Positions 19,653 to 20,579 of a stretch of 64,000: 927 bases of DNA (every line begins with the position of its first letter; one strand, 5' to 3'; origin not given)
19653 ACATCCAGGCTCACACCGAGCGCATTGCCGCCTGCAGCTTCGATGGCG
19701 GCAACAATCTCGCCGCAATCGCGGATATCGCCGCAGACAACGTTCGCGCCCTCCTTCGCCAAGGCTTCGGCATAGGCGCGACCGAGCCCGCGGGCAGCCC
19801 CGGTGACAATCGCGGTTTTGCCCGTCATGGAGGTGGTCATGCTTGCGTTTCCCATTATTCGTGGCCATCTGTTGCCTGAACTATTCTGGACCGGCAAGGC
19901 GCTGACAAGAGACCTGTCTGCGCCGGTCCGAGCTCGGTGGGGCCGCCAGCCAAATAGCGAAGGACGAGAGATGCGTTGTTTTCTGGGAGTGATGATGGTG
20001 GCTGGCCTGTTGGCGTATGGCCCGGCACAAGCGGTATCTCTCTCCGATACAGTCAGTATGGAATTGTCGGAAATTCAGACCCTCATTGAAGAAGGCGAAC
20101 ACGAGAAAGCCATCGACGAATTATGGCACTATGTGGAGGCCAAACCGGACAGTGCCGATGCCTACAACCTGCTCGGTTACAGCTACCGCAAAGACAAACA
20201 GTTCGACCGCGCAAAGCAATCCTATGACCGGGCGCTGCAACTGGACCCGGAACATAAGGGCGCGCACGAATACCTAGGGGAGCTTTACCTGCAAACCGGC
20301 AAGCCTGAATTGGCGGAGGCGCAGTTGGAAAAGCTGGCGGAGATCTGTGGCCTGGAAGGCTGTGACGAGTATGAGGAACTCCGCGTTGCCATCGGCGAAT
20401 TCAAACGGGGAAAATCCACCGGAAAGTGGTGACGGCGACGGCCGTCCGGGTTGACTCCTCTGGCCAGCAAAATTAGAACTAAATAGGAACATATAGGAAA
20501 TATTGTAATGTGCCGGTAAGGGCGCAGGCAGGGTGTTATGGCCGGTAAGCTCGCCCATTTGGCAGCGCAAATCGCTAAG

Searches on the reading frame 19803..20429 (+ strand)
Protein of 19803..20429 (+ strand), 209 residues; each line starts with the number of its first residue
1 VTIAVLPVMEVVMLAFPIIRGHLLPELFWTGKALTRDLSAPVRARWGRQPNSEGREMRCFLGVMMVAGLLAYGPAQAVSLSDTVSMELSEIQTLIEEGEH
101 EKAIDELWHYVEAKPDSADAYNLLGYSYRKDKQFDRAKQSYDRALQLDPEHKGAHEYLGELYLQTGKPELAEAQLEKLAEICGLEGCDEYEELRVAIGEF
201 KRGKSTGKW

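Call 16: search_protein_families(library=pfam, proteins=[window:19803-20429:+], max_evalue=0.001)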
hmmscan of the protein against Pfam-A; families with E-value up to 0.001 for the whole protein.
window:19803-20429:+ (209 aa): 16 families
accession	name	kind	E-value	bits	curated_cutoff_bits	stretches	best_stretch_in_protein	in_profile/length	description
PF13181.12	TPR_8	-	2e-12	46.6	25.7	1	118-151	1-34/34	Tetratricopeptide repeat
PF07719.23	TPR_2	-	2e-12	46.6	27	1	118-151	1-34/34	Tetratricopeptide repeat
PF14559.12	TPR_19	-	2.8e-12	47.2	25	1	130-180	3-53/68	Tetratricopeptide repeat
PF13431.12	TPR_17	-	2e-11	43.6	24.4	2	109-139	4-34/34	Tetratricopeptide repeat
PF00515.34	TPR_1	-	3e-11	43.1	27.8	1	118-151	1-34/34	Tetratricopeptide repeat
PF13432.12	TPR_16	-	1.7e-10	41.6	32.7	1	124-179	3-58/65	Tetratricopeptide repeat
PF13428.12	TPR_14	-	2.3e-10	40.5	23.5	1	119-161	2-44/44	Tetratricopeptide repeat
PF13424.12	TPR_12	-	1.6e-09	38.2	30.1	1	117-181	2-74/77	Tetratricopeptide repeat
PF13414.12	TPR_11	-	1.6e-09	37.7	26.8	1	125-166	1-42/42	TPR repeat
PF12895.13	ANAPC3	-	4.6e-07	30.5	27.2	1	111-177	16-81/82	Anaphase-promoting complex, cyclosome, subunit 3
PF13371.12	TPR_9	-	8.7e-07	29.3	35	1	125-182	2-59/73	Tetratricopeptide repeat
PF13174.12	TPR_6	-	2.4e-05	25.1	26.3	0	123-150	5-32/33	Tetratricopeptide repeat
PF13374.12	TPR_10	-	8.8e-05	22.8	27.5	0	118-147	2-31/42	Tetratricopeptide repeat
PF13176.12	TPR_7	-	0.00047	20.5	27.9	0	120-150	1-33/36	Tetratricopeptide repeat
PF23914.1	TPR_CcmH_CycH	-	0.00053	20.3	42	1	112-169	44-101/158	Cytochrome c-type biogenesis protein H TPR domain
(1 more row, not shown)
